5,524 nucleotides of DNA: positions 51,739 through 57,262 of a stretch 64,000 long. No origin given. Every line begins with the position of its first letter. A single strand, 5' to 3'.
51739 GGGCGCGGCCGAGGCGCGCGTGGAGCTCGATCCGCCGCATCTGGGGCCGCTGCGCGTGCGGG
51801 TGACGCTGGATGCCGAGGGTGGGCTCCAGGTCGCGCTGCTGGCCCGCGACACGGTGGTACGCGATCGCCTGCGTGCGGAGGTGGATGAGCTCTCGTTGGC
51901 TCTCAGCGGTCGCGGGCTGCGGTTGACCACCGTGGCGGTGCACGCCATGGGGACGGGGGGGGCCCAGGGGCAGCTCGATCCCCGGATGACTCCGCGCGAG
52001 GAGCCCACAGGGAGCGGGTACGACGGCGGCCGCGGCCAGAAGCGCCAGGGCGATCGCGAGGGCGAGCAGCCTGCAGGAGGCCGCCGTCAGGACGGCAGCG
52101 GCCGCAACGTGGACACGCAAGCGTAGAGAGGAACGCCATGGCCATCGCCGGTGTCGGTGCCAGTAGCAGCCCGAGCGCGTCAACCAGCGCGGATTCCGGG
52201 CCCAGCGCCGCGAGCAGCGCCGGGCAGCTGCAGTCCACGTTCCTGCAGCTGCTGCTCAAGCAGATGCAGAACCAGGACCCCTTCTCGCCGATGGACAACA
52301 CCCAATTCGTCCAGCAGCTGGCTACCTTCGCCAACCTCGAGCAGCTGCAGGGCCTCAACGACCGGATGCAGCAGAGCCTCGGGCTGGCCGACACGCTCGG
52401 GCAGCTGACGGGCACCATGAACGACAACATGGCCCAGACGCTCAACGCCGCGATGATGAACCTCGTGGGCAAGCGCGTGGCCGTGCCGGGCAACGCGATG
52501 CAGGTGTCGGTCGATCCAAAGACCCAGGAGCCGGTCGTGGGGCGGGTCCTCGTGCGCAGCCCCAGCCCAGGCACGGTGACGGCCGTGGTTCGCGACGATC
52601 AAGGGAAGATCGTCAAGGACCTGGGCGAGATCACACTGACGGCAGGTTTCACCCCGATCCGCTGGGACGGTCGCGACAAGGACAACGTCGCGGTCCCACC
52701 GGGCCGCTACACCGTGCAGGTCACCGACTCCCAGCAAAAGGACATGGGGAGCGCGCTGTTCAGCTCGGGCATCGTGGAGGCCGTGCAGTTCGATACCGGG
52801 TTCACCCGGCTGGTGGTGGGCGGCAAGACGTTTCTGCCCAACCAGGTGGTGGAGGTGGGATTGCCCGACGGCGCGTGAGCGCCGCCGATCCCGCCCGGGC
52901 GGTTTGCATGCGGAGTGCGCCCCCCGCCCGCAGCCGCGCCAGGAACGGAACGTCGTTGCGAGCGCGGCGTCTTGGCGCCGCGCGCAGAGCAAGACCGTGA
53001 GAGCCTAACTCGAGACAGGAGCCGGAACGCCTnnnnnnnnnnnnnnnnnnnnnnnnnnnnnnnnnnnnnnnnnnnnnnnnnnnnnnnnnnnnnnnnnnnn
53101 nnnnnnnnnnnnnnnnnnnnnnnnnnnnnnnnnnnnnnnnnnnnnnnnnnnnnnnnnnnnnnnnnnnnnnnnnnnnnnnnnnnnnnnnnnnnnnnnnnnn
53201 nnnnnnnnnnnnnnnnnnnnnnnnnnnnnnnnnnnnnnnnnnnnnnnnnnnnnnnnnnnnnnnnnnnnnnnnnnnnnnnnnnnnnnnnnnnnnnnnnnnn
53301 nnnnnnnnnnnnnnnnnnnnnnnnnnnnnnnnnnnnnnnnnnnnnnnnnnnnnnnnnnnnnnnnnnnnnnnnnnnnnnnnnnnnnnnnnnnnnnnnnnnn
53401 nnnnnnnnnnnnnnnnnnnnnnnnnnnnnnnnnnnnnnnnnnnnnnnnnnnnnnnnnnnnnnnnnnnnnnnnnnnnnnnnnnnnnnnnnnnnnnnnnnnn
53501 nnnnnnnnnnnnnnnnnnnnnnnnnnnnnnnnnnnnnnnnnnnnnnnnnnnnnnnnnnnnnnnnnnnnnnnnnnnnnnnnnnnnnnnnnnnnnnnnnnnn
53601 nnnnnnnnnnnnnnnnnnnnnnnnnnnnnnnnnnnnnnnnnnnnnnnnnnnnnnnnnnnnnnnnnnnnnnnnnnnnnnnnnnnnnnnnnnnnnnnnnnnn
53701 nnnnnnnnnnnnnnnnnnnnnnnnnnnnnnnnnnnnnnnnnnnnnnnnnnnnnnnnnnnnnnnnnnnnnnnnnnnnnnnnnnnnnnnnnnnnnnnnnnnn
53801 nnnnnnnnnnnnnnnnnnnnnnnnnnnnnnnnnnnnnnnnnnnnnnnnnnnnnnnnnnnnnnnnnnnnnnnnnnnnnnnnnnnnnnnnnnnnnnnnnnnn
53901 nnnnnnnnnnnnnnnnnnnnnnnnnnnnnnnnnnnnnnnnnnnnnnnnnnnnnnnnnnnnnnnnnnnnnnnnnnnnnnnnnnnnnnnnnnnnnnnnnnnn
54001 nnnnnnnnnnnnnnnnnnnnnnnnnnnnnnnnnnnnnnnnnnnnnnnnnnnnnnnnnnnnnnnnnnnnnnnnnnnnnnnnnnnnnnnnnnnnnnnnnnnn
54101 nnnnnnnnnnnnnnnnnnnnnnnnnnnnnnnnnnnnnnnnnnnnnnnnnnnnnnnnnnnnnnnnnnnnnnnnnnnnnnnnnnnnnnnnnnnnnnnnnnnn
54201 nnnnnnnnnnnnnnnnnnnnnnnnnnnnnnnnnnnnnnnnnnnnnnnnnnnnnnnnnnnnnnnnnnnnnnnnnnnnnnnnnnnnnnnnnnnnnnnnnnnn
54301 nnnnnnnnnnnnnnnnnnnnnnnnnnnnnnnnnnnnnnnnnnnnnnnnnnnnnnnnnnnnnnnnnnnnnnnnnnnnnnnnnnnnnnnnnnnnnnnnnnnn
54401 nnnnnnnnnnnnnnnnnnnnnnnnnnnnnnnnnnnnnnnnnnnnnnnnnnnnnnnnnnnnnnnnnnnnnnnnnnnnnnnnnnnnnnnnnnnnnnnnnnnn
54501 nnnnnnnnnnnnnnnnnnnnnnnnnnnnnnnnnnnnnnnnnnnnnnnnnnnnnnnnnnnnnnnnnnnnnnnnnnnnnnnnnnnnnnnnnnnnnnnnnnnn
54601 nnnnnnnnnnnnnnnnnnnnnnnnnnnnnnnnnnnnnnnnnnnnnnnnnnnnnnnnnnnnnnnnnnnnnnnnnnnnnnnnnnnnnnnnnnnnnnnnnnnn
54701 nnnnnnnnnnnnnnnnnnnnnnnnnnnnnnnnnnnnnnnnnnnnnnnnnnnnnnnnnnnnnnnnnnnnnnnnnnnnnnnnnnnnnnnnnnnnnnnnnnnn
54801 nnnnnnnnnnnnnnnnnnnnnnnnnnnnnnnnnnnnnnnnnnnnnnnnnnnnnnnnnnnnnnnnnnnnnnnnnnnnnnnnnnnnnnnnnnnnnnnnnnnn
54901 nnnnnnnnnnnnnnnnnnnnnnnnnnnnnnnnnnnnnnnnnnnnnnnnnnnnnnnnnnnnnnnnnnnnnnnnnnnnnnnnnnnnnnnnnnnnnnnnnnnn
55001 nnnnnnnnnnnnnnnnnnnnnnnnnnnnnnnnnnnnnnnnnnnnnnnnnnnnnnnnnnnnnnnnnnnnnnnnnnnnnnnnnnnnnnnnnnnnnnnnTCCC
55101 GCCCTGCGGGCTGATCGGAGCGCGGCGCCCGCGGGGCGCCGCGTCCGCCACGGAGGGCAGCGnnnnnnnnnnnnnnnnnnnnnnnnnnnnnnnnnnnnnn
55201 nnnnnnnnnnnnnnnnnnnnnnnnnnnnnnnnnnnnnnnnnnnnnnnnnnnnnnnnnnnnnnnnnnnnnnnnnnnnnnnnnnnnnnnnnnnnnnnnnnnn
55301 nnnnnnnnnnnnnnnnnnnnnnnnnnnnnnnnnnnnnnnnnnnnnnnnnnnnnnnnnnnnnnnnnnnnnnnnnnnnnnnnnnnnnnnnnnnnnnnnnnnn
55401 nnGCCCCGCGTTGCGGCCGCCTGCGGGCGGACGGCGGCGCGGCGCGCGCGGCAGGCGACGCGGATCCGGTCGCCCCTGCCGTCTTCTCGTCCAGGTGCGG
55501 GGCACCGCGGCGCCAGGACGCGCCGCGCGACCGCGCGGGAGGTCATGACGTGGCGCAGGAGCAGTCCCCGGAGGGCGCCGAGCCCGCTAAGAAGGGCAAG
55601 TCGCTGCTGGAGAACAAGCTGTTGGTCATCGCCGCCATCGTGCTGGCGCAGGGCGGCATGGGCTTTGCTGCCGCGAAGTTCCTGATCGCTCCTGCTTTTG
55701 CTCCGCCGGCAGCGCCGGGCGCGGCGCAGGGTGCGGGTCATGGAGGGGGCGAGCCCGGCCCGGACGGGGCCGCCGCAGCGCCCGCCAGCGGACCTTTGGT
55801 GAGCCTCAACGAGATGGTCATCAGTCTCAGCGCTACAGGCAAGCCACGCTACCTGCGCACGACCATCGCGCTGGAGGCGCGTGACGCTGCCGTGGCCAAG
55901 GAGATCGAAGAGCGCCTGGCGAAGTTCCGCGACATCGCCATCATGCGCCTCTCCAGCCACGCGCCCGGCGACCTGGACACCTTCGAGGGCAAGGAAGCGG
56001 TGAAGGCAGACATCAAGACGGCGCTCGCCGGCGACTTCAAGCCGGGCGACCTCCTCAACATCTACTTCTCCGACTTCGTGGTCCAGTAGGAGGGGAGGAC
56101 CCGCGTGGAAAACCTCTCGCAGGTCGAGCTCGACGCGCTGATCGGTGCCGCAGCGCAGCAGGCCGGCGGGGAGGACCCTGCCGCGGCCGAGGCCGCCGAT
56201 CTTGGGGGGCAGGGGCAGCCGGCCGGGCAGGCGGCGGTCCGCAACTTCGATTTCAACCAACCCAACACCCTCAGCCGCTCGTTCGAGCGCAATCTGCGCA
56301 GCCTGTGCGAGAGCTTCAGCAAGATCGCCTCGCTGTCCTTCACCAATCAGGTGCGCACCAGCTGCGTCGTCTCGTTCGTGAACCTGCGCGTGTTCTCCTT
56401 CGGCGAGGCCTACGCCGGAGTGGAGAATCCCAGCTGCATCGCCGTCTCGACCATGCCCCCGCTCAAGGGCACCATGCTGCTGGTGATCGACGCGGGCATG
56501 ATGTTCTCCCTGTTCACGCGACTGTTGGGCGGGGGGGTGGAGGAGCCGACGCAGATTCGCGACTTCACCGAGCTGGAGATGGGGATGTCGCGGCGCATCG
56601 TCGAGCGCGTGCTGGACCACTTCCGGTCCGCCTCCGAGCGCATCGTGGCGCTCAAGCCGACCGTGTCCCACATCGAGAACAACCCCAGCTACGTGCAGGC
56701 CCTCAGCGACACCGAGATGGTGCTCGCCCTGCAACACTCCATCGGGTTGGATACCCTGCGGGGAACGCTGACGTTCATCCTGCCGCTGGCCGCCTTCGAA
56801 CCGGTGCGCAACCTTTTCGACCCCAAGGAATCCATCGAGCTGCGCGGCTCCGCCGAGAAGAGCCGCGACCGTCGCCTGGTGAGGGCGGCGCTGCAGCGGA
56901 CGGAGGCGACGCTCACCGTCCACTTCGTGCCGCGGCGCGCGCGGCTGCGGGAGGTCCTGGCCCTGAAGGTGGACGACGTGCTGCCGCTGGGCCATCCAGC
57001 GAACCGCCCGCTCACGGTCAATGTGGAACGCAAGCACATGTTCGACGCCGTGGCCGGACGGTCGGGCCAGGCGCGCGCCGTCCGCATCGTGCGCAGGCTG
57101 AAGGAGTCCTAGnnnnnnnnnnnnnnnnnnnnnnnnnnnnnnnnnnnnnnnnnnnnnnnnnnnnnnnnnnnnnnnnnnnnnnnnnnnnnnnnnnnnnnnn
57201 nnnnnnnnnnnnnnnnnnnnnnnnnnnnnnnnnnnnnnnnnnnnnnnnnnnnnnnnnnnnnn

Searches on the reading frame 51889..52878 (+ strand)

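Call 36: search_protein_families(library=pfam, proteins=[window:51889-52878:+], max_evalue=0.00001)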
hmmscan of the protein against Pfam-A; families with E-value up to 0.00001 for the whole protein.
window:51889-52878:+ (329 aa): 2 families
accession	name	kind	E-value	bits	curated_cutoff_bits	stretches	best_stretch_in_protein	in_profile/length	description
PF03963.19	FlgD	-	2e-20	73.2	27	1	92-162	5-75/75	Flagellar hook capping protein - N-terminal region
PF13860.13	FlgD_ig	-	2.1e-10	40.9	27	1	228-282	23-77/79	FlgD Ig-like domain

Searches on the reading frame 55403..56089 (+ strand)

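Call 36: search_protein_families(library=pfam, proteins=[window:55403-56089:+], max_evalue=0.00001)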
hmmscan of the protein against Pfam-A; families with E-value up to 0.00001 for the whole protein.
window:55403-56089:+ (228 aa): 1 family
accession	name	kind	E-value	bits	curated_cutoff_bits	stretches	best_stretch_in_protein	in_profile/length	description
PF03748.19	FliL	-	1.3e-16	61.4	24.6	1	133-228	2-103/103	Flagellar basal body-associated protein FliL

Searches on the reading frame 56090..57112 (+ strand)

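Call 36: search_protein_families(library=pfam, proteins=[window:56090-57112:+], max_evalue=0.00001)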
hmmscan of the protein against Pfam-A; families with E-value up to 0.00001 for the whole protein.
window:56090-57112:+ (340 aa): 2 families
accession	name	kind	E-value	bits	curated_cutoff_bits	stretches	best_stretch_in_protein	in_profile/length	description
PF02154.20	FliM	-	6.8e-34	117.9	27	1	53-242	1-191/192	Flagellar motor switch protein FliM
PF01052.25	FliMN_C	-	3.1e-14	53.1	23.8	1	267-336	2-71/73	Type III flagellar switch regulator (C-ring) FliN C-term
